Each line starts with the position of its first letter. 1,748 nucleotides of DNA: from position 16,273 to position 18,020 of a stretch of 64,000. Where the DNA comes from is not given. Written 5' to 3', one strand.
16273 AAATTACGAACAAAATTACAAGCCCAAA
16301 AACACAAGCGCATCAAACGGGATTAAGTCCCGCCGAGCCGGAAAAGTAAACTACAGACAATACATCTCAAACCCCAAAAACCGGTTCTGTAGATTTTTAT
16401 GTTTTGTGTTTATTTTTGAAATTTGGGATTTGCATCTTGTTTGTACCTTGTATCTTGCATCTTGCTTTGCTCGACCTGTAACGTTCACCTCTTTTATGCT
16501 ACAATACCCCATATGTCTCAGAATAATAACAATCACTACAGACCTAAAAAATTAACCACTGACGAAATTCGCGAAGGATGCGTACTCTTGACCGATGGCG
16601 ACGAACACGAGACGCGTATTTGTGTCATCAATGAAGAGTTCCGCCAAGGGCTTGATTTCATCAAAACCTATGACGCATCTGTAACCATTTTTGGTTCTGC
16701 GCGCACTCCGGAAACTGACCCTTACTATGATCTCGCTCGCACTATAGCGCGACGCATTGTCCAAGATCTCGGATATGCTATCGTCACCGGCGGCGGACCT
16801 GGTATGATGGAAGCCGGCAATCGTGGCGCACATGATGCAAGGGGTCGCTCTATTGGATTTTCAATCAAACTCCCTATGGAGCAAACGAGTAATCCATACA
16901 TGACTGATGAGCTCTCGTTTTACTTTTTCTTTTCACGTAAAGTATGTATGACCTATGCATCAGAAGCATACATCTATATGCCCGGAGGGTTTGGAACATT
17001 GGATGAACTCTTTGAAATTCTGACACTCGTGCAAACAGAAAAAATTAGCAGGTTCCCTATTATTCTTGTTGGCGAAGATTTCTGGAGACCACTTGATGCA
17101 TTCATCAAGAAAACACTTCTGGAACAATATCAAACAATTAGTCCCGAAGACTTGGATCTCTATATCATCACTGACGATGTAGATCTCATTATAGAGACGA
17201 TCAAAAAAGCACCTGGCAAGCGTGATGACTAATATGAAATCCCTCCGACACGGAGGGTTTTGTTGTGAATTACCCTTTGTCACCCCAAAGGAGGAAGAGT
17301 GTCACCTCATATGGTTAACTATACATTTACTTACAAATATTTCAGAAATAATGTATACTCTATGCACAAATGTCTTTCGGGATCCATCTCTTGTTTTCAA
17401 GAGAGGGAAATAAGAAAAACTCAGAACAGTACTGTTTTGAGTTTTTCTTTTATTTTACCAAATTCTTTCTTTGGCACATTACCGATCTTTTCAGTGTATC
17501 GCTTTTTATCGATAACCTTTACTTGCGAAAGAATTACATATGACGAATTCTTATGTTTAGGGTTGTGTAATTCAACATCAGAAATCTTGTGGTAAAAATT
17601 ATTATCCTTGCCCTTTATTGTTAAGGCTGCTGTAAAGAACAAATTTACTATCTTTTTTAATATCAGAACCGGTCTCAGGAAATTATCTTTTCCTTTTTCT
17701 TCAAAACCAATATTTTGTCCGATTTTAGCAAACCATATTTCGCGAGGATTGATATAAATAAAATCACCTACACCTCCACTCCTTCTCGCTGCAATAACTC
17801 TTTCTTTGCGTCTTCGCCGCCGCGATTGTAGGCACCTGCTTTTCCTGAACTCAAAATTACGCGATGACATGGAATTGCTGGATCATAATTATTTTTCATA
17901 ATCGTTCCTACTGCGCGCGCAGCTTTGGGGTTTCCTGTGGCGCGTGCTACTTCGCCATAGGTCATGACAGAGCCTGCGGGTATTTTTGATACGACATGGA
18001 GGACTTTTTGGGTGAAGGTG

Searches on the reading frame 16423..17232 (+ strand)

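Call 8: search_protein_families(library=pfam, proteins=[window:16423-17232:+], max_evalue=0.01)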
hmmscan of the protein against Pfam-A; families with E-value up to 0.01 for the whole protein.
window:16423-17232:+ (269 aa): 2 families
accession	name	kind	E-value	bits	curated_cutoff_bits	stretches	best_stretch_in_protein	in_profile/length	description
PF03641.19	Lysine_decarbox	-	7.7e-31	107.4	27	1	129-259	1-130/131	Possible lysine decarboxylase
PF18306.6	LDcluster4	-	1.6e-12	47.7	26.3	1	86-197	3-111/151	SLOG cluster4 family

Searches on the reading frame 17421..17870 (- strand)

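Call 8: search_protein_families(library=pfam, proteins=[window:17421-17870:-], max_evalue=0.01)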
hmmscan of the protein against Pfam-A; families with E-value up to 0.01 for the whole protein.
window:17421-17870:- (149 aa): 1 family
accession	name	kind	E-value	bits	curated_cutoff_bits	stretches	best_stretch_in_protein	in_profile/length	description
PF02452.23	PemK_toxin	-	3.4e-11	43.7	23.1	1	43-148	3-109/109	PemK-like, MazF-like toxin of type II toxin-antitoxin system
